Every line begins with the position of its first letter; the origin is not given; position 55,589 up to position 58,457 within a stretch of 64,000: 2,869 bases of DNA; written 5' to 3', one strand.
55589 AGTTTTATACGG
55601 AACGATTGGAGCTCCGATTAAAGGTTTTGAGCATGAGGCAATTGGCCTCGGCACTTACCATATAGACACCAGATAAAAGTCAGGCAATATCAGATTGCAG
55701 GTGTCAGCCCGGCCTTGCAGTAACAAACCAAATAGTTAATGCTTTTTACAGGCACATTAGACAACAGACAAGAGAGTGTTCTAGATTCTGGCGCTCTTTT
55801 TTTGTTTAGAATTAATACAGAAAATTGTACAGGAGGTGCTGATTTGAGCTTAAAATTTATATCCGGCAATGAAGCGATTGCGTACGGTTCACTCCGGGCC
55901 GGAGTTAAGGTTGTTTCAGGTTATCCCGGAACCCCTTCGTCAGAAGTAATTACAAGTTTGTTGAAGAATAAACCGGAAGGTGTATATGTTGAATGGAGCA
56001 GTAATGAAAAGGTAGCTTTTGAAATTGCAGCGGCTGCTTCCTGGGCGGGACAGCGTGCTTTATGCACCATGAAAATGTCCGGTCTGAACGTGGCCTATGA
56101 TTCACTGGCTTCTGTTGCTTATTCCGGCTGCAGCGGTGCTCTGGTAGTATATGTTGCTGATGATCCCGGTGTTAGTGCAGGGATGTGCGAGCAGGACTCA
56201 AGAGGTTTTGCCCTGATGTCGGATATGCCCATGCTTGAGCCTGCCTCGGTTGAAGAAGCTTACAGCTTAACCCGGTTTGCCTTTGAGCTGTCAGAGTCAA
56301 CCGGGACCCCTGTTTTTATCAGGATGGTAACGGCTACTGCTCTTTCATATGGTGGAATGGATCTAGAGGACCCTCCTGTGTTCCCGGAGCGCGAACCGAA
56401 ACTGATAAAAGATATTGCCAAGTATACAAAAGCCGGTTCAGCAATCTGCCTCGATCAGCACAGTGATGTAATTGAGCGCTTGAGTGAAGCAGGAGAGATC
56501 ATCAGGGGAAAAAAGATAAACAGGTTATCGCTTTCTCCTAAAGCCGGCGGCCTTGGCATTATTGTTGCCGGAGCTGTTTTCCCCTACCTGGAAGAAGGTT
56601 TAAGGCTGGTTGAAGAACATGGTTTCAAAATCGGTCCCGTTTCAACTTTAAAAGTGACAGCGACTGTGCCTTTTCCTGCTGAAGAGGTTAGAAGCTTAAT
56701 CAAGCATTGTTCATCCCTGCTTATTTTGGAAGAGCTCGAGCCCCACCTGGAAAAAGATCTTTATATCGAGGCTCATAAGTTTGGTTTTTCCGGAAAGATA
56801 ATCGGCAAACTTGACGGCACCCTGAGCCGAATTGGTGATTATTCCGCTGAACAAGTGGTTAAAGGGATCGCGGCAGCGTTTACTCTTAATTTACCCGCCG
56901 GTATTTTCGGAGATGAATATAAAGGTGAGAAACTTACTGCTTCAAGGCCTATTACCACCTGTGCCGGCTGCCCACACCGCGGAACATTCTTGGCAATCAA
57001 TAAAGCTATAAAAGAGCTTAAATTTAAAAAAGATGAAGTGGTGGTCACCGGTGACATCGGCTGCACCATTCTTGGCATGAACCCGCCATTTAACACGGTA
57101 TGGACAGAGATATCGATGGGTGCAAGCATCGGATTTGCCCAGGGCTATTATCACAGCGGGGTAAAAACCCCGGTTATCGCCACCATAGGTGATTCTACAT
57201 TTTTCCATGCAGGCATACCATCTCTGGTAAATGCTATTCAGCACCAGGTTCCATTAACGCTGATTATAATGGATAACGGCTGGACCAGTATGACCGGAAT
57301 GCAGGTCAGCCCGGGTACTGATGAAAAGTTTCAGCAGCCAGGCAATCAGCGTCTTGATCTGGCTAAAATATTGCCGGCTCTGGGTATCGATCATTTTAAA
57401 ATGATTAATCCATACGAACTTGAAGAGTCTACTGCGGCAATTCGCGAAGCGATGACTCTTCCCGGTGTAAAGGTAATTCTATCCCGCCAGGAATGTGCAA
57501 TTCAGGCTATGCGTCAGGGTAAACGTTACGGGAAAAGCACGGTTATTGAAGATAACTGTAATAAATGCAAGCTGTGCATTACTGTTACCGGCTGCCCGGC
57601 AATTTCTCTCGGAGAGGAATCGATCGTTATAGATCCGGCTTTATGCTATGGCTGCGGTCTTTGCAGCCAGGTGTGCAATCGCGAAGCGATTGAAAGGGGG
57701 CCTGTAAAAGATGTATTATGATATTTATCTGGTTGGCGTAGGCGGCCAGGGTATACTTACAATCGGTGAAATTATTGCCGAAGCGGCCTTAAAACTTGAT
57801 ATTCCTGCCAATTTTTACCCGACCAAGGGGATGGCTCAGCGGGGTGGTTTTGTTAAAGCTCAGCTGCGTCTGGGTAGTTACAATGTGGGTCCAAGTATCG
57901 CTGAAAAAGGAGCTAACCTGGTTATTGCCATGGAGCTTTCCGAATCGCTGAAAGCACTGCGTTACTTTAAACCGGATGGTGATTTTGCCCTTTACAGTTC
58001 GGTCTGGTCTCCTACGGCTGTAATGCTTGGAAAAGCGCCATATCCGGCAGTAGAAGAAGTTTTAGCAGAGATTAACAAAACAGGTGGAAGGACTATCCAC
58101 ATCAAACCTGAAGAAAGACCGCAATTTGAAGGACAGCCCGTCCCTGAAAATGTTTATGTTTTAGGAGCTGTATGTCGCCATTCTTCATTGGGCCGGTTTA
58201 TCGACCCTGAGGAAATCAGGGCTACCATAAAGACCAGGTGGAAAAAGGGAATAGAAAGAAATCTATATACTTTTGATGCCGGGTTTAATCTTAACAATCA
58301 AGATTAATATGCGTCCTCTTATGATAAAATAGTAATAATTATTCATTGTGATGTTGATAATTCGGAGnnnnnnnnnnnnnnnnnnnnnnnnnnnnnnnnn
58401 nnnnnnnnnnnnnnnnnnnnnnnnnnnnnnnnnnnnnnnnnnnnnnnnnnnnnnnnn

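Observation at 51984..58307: Candidate transamination / IOR / ADP-forming acyl-CoA synthetase route (ATP-yielding aryl- or imidazolyl-pyruvate oxidation) under HutP control, separate from a sigma-54-controlled hutU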

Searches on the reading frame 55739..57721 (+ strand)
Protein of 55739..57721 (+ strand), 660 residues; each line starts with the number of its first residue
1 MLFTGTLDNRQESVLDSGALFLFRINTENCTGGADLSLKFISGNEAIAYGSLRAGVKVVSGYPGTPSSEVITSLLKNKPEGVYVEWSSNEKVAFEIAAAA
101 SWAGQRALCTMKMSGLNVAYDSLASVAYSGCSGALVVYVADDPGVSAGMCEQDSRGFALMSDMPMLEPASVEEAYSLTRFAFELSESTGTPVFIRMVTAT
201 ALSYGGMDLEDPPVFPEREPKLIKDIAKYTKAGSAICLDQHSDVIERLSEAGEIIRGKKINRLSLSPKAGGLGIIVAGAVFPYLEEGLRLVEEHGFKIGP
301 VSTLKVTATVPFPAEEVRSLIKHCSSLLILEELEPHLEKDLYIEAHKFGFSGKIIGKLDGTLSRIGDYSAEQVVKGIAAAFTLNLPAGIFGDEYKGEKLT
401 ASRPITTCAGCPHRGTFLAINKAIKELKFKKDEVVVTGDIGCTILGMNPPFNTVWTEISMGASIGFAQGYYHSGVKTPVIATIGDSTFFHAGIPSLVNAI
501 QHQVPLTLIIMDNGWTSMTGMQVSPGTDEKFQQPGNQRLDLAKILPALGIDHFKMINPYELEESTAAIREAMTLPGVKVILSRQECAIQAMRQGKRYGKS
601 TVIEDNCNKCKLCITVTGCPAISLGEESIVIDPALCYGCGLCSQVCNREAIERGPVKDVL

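Call 3: search_protein_families(library=pfam, proteins=[window:55739-57721:+])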
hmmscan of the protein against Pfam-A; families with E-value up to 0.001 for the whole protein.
window:55739-57721:+ (660 aa): 6 families
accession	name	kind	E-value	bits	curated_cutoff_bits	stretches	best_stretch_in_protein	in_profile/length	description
PF02775.26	TPP_enzyme_C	-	6.4e-20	71.9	21.9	1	439-580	1-149/151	Thiamine pyrophosphate enzyme, C-terminal TPP binding domain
PF01855.24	POR_N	-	2.8e-12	47.3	27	1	50-195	2-152/231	Pyruvate flavodoxin/ferredoxin oxidoreductase, thiamine diP-bdg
PF00037.32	Fer4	-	2.7e-05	24.2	21.1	1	629-651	1-23/24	4Fe-4S binding domain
PF14697.11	Fer4_21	-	0.00014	22.4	35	0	603-651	4-57/59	4Fe-4S dicluster domain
PF02776.23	TPP_enzyme_N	-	0.00019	21.6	26.8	0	43-117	3-75/119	Thiamine pyrophosphate enzyme, N-terminal TPP binding domain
PF12838.12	Fer4_7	-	0.00046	21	27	0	606-649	1-51/52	4Fe-4S dicluster domain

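Call 5: search_protein_families(library=ncbifam, proteins=[window:55739-57721:+], max_evalue=0.00001)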
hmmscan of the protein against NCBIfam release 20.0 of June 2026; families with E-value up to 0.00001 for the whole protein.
window:55739-57721:+ (660 aa): 25 families
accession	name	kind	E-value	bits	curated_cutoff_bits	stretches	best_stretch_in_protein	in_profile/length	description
TIGR03336.1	IOR_alpha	equivalog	6.7e-171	569.6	650.9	1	39-651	3-595/595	indolepyruvate ferredoxin oxidoreductase subunit alpha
NF009589.0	PRK13030.1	subfamily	2.9e-31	108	816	1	59-598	59-627/1170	indolepyruvate ferredoxin oxidoreductase family protein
NF006412.0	PRK08659.1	equivalog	7.6e-19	68.1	411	1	38-196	5-170/378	2-oxoacid:acceptor oxidoreductase subunit alpha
TIGR03710.1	OAFO_sf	subfamily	8.3e-19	67.6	482.75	1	40-216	195-378/561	2-oxoacid:acceptor oxidoreductase subunit alpha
NF005507.0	PRK07119.1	subfamily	5.8e-16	58.3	399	1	39-194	5-167/352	3-methyl-2-oxobutanoate dehydrogenase subunit VorB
NF009588.0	PRK13029.1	subfamily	2.9e-15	55.2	952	1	119-373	132-393/1196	indolepyruvate ferredoxin oxidoreductase family protein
NF008820.0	PRK11866.1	equivalog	1.5e-12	47.6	402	1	400-529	10-138/287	2-oxoacid ferredoxin oxidoreductase subunit beta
NF041171.1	Oxoac_fdxbeta_Archa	equivalog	6.5e-12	45.4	423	1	408-531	6-128/296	2-oxoacid:ferredoxin oxidoreductase subunit beta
TIGR02177.1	PorB_KorB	subfamily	1.1e-11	44.8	261.9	1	407-580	3-181/286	2-oxoacid:acceptor oxidoreductase, beta subunit, pyruvate/2-ketoisovalerate family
NF007206.0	PRK09627.1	equivalog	4.3e-10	39.1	579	1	42-197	7-169/375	2-oxoglutarate synthase subunit alpha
NF007207.0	PRK09628.1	equivalog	1.2e-08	34.9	364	1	403-532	14-142/277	2-oxoglutarate ferredoxin oxidoreductase subunit beta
NF006233.0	PRK08367.1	equivalog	9.5e-08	31.3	625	0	277-332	269-321/394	pyruvate ferredoxin oxidoreductase subunit alpha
NF040682.1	PorA_Arch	equivalog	1.5e-07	30.7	550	0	38-123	3-91/387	pyruvate synthase subunit PorA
NF006232.0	PRK08366.1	equivalog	1.6e-07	30.3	646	0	39-126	8-98/394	2-ketoisovalerate ferredoxin oxidoreductase subunit alpha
TIGR02179.1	PorD_KorD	subfamily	1.7e-07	31.3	60.05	1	596-652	16-73/78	2-oxoacid:acceptor oxidoreductase, delta subunit, pyruvate/2-ketoisovalerate family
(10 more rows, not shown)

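Call 51: find_related_loci(query=window:55844-57721:+, collection=metagenome_contigs, flank=10000)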
Query window:55844-57721:+ (625 aa) in metagenome_contigs; peptide patterns used: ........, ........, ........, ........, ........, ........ (x = any residue, [..] = any of these).
600 stretches matched a pattern (row limit reached: there are more); 485 encode a relative of the query (tblastn E <= 1e-3); the best 80 are kept; 80 distinct loci.
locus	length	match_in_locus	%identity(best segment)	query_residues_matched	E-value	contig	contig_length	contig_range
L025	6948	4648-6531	65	1-621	0e+0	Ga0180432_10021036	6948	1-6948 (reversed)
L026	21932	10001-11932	65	4-617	0e+0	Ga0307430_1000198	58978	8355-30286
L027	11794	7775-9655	64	1-621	0e+0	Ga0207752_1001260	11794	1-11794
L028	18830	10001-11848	64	1-616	0e+0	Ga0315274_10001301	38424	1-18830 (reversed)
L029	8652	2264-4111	64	1-616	0e+0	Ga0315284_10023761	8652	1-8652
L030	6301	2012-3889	65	1-618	0e+0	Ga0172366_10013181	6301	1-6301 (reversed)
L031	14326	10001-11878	64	1-618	0e+0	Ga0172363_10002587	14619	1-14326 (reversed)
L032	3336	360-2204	64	4-617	0e+0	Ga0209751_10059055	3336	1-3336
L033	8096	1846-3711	64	1-617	0e+0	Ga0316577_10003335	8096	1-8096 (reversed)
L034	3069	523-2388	64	1-617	0e+0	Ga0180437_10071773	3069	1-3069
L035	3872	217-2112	63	1-621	0e+0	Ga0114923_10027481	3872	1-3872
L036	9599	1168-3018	63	1-617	0e+0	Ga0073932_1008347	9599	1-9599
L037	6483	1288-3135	65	4-620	0e+0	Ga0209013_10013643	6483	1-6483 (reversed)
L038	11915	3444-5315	64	4-617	0e+0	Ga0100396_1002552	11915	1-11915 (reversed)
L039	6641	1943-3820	62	3-622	0e+0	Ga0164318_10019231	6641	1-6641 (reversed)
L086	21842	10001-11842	55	6-618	0e+0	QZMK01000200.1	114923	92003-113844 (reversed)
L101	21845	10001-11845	52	1-616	0e+0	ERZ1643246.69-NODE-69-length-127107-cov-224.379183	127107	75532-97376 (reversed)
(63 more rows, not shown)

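Call 55: search_protein_families(library=pfam, proteins=[L086:6061-8322:+, L086:8335-9555:+, L086:9577-9987:+, L086:14562-15536:+, L086:15555-16544:+, L086:16551-18233:+, L101:14489-16018:+, L101:17624-18862:+, L101:18756-20153:+, L101:9001-9972:+], max_evalue=0.00001)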
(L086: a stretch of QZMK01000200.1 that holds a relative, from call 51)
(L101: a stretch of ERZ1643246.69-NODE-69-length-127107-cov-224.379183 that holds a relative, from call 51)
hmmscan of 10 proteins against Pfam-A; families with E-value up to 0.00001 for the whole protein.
L086:6061-8322:+ (753 aa): 3 families
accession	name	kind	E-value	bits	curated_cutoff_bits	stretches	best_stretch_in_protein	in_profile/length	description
PF17392.7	Urocanase_C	-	6.5e-83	277.4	23.6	1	527-722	2-193/196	Urocanase C-terminal domain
PF01175.24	Urocanase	-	6.5e-79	264.9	23.2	1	299-522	1-209/209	Urocanase Rossmann-like domain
PF17391.7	Urocanase_N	-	1.3e-50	170.9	23.2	1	171-296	2-127/127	Urocanase N-terminal domain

L086:8335-9555:+ (406 aa): 1 family
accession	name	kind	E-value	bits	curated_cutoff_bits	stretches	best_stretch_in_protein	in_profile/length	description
PF04412.18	AcnX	-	6.9e-128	427.2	31.5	1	3-394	1-400/400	Aconitase X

L086:9577-9987:+ (136 aa): 1 family
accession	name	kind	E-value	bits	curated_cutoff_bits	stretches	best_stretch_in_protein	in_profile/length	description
PF01989.23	AcnX_swivel_put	-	2.9e-27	94.8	27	1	28-104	5-80/80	Aconitase X swivel domain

L086:14562-15536:+ (324 aa): 2 families
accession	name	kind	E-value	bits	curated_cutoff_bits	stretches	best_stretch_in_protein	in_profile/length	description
PF02826.25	2-Hacid_dh_C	-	2.4e-47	161.1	25.1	1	113-291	1-178/178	D-isomer specific 2-hydroxyacid dehydrogenase, NAD binding domain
PF00389.36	2-Hacid_dh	-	7e-20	71.5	24.6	1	23-323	15-134/134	D-isomer specific 2-hydroxyacid dehydrogenase, catalytic domain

L086:15555-16544:+ (329 aa): 2 families
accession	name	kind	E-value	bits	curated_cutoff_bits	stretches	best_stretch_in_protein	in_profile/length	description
PF02826.25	2-Hacid_dh_C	-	2.6e-55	187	25.1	1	113-289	2-178/178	D-isomer specific 2-hydroxyacid dehydrogenase, NAD binding domain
PF00389.36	2-Hacid_dh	-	4.5e-29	101.3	24.6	1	29-321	20-134/134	D-isomer specific 2-hydroxyacid dehydrogenase, catalytic domain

L086:16551-18233:+ (560 aa): 3 families
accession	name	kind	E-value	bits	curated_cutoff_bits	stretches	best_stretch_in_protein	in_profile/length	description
PF02775.26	TPP_enzyme_C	-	3.5e-45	153.9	21.9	1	389-535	1-151/151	Thiamine pyrophosphate enzyme, C-terminal TPP binding domain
PF02776.23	TPP_enzyme_N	-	6.7e-40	136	26.8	1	9-118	1-111/119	Thiamine pyrophosphate enzyme, N-terminal TPP binding domain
PF00205.28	TPP_enzyme_M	-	2.5e-35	121.6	30.4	1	198-331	1-136/137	Thiamine pyrophosphate enzyme, central domain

L101:14489-16018:+ (509 aa): 1 family
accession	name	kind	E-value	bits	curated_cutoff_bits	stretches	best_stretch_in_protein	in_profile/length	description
PF00171.27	Aldedh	-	2.2e-179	597.3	23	1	27-492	1-461/461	Aldehyde dehydrogenase family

L101:17624-18862:+ (412 aa): 1 family
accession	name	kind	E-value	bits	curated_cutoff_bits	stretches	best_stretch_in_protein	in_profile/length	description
PF09861.14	Lar_N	-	2.7e-06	27.2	23.3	1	26-188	25-193/204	Lactate racemase N-terminal domain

L101:18756-20153:+ (465 aa): 2 families
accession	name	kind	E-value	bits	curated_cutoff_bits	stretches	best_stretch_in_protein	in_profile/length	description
PF07969.17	Amidohydro_3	-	7.6e-24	85.4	29.7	1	155-455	144-472/472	Amidohydrolase family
PF01979.26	Amidohydro_1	-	1.4e-19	71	25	1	115-454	3-345/345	Amidohydrolase family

L101:9001-9972:+ (323 aa): 2 families
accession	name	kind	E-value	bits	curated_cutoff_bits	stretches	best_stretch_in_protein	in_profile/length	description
PF02826.25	2-Hacid_dh_C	-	1.5e-47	161.7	25.1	1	117-290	5-178/178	D-isomer specific 2-hydroxyacid dehydrogenase, NAD binding domain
PF00389.36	2-Hacid_dh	-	1.5e-19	70.5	24.6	1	25-317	14-129/134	D-isomer specific 2-hydroxyacid dehydrogenase, catalytic domain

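Call 60: search_protein_families(library=ncbifam, proteins=[L086:6562-8322:+], max_evalue=1e-10)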
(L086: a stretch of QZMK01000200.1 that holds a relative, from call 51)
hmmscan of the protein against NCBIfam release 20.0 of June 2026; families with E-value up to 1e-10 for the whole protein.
L086:6562-8322:+ (586 aa): 3 families
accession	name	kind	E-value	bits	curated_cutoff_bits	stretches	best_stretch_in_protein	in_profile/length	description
TIGR01228.2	hutU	equivalog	1.1e-133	446.8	375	1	14-556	14-536/545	urocanate hydratase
NF058531.1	CH3_S_urocan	exception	3.7e-106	355.7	880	1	20-554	20-527/535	S-methyl thiourocanate hydratase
NF058530.1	thiouroc_hyd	equivalog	1.9e-90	304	930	1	20-553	11-522/535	thiourocanate hydratase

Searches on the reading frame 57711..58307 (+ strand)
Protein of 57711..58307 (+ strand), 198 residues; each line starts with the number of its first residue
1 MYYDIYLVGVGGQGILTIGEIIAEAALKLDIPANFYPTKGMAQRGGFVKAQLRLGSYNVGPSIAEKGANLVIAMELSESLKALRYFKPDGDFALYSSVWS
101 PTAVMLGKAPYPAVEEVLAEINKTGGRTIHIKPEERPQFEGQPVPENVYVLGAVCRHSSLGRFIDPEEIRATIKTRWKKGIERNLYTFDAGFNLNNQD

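Call 4: search_protein_families(library=pfam, proteins=[window:57711-58307:+])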
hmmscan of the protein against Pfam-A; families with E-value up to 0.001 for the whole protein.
window:57711-58307:+ (198 aa): 1 family
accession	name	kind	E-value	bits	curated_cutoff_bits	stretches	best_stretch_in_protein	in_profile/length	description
PF01558.24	POR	-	1.5e-25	90.8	27.4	1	11-192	1-172/173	Pyruvate ferredoxin/flavodoxin oxidoreductase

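Call 5: search_protein_families(library=ncbifam, proteins=[window:57711-58307:+], max_evalue=0.00001)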
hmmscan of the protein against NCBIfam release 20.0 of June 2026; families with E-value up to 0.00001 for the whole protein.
window:57711-58307:+ (198 aa): 16 families
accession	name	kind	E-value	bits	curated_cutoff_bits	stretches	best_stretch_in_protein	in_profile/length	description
TIGR03334.1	IOR_beta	equivalog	1.7e-36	126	205.8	1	3-192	1-188/189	indolepyruvate ferredoxin oxidoreductase subunit beta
NF005323.0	PRK06853.1-3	equivalog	4.2e-34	118.2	238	1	2-194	6-194/197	indolepyruvate oxidoreductase subunit beta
NF005322.0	PRK06853.1-2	equivalog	2.3e-29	102.6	237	1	3-195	6-193/197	indolepyruvate oxidoreductase subunit beta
NF005324.0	PRK06853.1-4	equivalog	2.5e-27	96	222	1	1-196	1-190/196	indolepyruvate oxidoreductase subunit beta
NF005325.0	PRK06853.1-5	equivalog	7e-26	91.2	230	1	4-195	5-191/192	indolepyruvate oxidoreductase subunit beta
NF005326.0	PRK06853.1-6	equivalog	1.6e-21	77.1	348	1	3-193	4-194/202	indolepyruvate oxidoreductase subunit beta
NF005328.0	PRK06853.2-2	equivalog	1e-19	71.1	240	1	4-157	5-152/192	indolepyruvate oxidoreductase subunit beta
NF004915.0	PRK06274.1-1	equivalog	1.1e-16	60.8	274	1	1-157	1-155/194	indolepyruvate oxidoreductase subunit beta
NF004916.0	PRK06274.1-2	equivalog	1.3e-15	58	227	1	5-175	5-153/178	indolepyruvate oxidoreductase subunit beta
NF004918.0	PRK06274.1-4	equivalog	2.1e-15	57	278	1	1-155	1-153/202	indolepyruvate oxidoreductase subunit beta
NF004917.0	PRK06274.1-3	equivalog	1.8e-14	54.2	284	1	1-111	1-111/203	indolepyruvate oxidoreductase subunit beta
NF005327.0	PRK06853.2-1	equivalog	4.9e-13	49.3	242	1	4-86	5-86/194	indolepyruvate oxidoreductase subunit beta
NF009589.0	PRK13030.1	subfamily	9.8e-10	36.7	816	1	3-157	729-892/1170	indolepyruvate ferredoxin oxidoreductase family protein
NF009588.0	PRK13029.1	subfamily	1e-09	36.9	952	1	3-191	745-939/1196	indolepyruvate ferredoxin oxidoreductase family protein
TIGR02175.1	PorC_KorC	subfamily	1.2e-07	31.7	81.1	1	3-101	2-101/177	2-oxoacid:acceptor oxidoreductase, gamma subunit, pyruvate/2-ketoisovalerate family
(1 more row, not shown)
